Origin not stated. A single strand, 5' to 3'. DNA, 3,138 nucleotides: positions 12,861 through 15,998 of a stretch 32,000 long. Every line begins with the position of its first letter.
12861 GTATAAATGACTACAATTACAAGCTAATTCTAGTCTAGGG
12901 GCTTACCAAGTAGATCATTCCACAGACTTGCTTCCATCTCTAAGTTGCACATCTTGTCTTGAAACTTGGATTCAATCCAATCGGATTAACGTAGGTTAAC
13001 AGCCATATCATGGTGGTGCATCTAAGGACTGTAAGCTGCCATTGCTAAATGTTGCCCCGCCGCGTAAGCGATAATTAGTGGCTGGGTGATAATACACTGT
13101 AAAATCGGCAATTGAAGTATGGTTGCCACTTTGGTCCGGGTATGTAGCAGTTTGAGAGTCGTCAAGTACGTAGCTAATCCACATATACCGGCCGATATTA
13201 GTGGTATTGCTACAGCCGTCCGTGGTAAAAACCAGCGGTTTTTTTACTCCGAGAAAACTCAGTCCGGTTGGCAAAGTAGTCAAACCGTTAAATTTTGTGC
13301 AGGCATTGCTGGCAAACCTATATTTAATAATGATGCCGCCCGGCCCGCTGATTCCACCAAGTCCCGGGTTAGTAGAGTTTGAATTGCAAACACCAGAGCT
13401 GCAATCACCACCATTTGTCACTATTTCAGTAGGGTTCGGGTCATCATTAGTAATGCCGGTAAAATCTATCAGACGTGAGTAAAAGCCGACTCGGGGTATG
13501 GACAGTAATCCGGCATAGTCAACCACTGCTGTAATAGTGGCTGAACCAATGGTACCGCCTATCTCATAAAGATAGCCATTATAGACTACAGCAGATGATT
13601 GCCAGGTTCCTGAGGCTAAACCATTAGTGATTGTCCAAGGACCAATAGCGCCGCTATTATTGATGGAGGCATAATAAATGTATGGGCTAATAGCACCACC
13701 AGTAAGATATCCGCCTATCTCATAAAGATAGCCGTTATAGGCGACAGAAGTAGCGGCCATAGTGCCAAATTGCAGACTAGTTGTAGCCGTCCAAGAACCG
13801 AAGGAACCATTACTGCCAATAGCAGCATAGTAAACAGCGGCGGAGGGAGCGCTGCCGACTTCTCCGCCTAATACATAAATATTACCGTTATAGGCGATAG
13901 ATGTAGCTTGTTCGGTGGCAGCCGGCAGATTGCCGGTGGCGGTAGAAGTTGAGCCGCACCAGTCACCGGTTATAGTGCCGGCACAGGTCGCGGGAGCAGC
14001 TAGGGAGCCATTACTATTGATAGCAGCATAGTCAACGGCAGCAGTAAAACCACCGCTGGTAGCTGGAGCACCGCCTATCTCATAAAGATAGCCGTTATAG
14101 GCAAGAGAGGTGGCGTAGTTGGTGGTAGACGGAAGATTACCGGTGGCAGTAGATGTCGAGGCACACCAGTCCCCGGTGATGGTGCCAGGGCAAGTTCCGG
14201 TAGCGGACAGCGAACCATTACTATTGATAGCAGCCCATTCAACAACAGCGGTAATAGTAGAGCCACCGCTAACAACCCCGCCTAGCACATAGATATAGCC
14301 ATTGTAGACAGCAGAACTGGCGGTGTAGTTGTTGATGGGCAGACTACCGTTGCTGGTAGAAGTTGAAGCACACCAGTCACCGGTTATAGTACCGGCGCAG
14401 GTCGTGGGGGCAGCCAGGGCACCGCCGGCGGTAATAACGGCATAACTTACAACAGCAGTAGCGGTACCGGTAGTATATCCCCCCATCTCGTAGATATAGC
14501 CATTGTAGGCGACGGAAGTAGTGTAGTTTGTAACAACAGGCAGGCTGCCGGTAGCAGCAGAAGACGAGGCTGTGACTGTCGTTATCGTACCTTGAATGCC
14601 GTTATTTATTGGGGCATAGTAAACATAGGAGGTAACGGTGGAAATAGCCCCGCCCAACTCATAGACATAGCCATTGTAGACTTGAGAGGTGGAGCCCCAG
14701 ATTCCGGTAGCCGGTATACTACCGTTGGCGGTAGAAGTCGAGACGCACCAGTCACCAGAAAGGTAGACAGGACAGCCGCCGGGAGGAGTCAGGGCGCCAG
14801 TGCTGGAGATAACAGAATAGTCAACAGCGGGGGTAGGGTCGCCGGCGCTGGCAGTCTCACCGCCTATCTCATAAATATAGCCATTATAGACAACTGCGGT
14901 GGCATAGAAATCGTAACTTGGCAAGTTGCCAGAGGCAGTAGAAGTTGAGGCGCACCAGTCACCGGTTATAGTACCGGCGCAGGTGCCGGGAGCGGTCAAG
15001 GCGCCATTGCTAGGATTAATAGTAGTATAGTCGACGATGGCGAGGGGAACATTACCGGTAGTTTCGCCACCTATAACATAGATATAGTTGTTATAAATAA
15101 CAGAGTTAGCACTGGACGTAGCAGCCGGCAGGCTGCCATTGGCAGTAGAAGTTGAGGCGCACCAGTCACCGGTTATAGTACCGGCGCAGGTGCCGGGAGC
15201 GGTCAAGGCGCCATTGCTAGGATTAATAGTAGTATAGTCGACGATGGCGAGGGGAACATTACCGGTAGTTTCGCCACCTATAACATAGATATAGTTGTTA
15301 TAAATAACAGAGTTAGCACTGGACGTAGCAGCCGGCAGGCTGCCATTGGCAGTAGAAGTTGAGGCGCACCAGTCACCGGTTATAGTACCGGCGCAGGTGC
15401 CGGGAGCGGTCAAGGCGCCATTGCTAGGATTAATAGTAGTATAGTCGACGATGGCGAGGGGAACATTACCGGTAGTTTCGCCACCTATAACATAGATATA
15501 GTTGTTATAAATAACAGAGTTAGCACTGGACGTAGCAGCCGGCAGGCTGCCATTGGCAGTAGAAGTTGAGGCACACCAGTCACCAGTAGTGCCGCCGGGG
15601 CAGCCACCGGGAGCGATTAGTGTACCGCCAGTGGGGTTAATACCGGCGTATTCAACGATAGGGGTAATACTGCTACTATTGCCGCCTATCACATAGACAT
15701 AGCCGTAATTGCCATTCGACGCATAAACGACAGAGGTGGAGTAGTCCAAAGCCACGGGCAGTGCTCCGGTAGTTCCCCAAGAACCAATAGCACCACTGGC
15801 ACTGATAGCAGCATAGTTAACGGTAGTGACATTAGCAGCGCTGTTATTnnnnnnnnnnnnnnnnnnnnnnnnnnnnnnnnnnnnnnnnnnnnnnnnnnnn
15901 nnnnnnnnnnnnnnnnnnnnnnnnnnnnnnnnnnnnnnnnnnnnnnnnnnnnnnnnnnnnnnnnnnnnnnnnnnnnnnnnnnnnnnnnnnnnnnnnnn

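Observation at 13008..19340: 2110-aa membrane-anchored protein built from ~25 Kelch-like blades, 17 of which carry a conserved C-x8-C loop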

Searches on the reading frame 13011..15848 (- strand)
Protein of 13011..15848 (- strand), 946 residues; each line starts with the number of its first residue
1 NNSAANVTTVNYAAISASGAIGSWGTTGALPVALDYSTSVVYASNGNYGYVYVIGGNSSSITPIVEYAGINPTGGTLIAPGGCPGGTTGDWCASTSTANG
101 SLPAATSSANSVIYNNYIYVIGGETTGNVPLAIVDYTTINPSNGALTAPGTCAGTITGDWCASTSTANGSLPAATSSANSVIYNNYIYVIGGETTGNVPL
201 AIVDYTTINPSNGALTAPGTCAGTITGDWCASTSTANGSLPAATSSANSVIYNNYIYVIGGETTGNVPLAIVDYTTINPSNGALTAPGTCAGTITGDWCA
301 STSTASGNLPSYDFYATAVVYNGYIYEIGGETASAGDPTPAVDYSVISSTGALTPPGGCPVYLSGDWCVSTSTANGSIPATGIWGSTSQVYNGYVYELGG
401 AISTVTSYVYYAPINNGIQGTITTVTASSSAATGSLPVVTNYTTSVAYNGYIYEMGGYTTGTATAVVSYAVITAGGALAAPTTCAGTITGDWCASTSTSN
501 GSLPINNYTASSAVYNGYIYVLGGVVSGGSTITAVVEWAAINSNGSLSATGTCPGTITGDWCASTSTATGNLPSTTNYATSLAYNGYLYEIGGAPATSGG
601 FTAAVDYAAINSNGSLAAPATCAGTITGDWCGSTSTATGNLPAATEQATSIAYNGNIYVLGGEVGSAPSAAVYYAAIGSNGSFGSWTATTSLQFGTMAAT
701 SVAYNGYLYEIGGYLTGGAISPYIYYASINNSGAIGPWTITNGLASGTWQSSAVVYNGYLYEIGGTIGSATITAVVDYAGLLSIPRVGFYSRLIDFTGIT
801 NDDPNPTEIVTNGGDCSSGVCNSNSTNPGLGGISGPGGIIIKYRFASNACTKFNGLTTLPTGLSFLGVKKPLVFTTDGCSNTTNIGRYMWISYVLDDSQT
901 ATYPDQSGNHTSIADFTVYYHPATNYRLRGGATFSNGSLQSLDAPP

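Call 27: predict_structure(alignment_id=A1)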
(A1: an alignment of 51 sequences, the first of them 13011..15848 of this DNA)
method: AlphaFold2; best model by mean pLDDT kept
length: 946 residues; sequences in the alignment: 51
mean_pLDDT: 79.7   pTM: 0.66
mean pLDDT of the five models: 79.7, 78.5, 77.8, 75.1, 74.7
residues with pLDDT >= 90: 290; 70-90: 464; 50-70: 131; < 50: 61
segments of 3 or more residues with pLDDT < 50: 1-4, 86-107, 125-154, 831-834
pLDDT, mean of each block of 10 residues (from residue 1): 60 77 83 87 79 89 90 81 49 30 44 74 43 23 32 53 72 91 92 90 91 86 86 73 91 91 87 89 87 85 67 86 86 72 84 72 70 63 77 81 74 67 79 78 92 94 93 88 89 89 92 92 86 93 87 84 85 92 92 83 93 89 89 82 94 92 94 90 88 94 91 92 89 83 86 90 91 92 75 82 84 67 63 58 88 83 74 84 86 81 61 82 68 57 53
secondary structure, 60 per line:
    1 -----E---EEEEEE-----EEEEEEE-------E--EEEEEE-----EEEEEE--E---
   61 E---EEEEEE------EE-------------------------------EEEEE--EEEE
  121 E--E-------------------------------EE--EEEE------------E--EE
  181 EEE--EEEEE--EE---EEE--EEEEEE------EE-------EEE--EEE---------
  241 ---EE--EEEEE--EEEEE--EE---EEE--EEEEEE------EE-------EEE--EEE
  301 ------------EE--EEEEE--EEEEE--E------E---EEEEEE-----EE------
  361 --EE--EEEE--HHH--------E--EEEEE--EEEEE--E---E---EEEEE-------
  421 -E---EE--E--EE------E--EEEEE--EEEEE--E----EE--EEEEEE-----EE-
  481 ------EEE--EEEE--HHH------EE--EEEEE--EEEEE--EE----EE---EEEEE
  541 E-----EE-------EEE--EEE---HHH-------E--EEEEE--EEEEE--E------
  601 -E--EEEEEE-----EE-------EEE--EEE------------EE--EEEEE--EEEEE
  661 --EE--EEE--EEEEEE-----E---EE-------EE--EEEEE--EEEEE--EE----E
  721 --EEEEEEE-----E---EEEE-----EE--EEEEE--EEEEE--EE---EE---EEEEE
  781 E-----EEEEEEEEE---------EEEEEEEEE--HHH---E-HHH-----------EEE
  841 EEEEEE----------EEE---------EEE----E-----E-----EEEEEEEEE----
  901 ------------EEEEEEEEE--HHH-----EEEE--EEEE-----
elements in order (helices of 4 or more, strands of 3 or more residues): E10-15 E21-27 E38-43 E49-54 E65-70 E110-114 E117-121 E160-163 E179-183 E186-190 E198-200 E203-208 E224-226 E229-231 E248-252 E255-259 E267-269 E272-277 E293-295 E298-300 E317-321 E324-328 E342-347 E367-370 E387-391 E394-398 E409-413 E444-448 E451-455 E467-472 E487-489 E492-495 E511-515 E518-522 E536-541 E556-558 E561-563 E580-584 E587-591 E605-610 E625-627 E630-632 E649-653 E656-660 E667-669 E672-677 E700-704 E707-711 E723-729 E739-742 E752-756 E759-763 E776-781 E787-795 E805-813 E838-846 E857-859 E869-871 E888-896 E913-921 E932-935 E938-941

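Call 30: fold_search(model_id=the predicted structure, library=pdb)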
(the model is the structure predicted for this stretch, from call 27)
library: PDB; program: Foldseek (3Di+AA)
matches with E <= 10: 647; with E <= 0.001: 360
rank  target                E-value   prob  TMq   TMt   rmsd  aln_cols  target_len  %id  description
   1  7ong                  1.2e-15  1.00  0.26  0.79   2.7       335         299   18  Crystal structure of the computationally designed SAKe6BE-L1 protein (released 2022-12-14)
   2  7on7_A                3.0e-15  1.00  0.25  0.83  11.6       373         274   17  Crystal structure of the computationally designed SAKe6BE-L2 protein (released 2022-12-14)
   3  7on7_B                4.9e-15  1.00  0.24  0.80   3.9       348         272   18  Crystal structure of the computationally designed SAKe6BE-L2 protein (released 2022-12-14)
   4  7onc                  6.2e-15  1.00  0.25  0.81   3.0       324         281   19  Crystal structure of the computationally designed SAKe6BE protein (released 2022-12-14)
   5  7op4                  1.1e-14  1.00  0.24  0.79   3.9       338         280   18  Crystal structure of the computationally designed SAKe6BE-3HH protein (released 2022-12-14)
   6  7opu                  1.6e-14  1.00  0.25  0.80  12.1       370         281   17  Self-assembled crystal structure of the computationally designed SAKe6BE-3HH protein (released 2022-12-14)
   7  8pjr                  2.0e-14  1.00  0.25  0.83   2.5       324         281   17  Crystal structure of the SAKe6AC-LB protein (released 2024-07-10)
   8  6n3h_A                2.1e-14  1.00  0.27  0.80   3.2       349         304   17  Crystal structure of Kelch domain of the human NS1 binding protein (released 2018-12-12)
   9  4l7d_C                2.8e-14  1.00  0.25  0.79  12.2       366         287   14  Structure of keap1 kelch domain with (1S,2R)-2-{[(1S)-5-methyl-1-[(1-oxo-1,3-dihydro-2H-isoindol-2-yl)methyl]-3,4-dihy (released 2014-02-19)
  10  6ttk_A                3.0e-14  1.00  0.25  0.78   2.9       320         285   19  Crystal structure of the kelch domain of human KLHL12 in complex with DVL1 peptide (released 2020-02-12)
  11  9y8k                  3.2e-14  1.00  0.25  0.78   9.0       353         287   17  Crystal structure of the Kelch domain of human KLHL12 with compound 7k (released 2026-04-08)
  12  4l7c_A                4.0e-14  1.00  0.25  0.79  12.2       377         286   13  Structure of keap1 kelch domain with 2-{[(1S)-2-{[(1R,2S)-2-(1H-tetrazol-5-yl)cyclohexyl]carbonyl}-1,2,3,4-tetrahydroi (released 2014-02-19)
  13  8rbh_A                4.8e-14  1.00  0.25  0.79   2.8       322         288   18  Crystal structure of the kelch domain of human KLHL12 in complex with PEF1 peptide (released 2024-12-11)
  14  9mez_D                5.0e-14  1.00  0.28  0.78   3.9       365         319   16  Crystal structure of MRAS(GDP) bound to LZTR1(Kelch domain) (released 2025-09-10)
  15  6ttk_D                5.8e-14  1.00  0.25  0.80   2.7       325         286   19  Crystal structure of the kelch domain of human KLHL12 in complex with DVL1 peptide (released 2020-02-12)
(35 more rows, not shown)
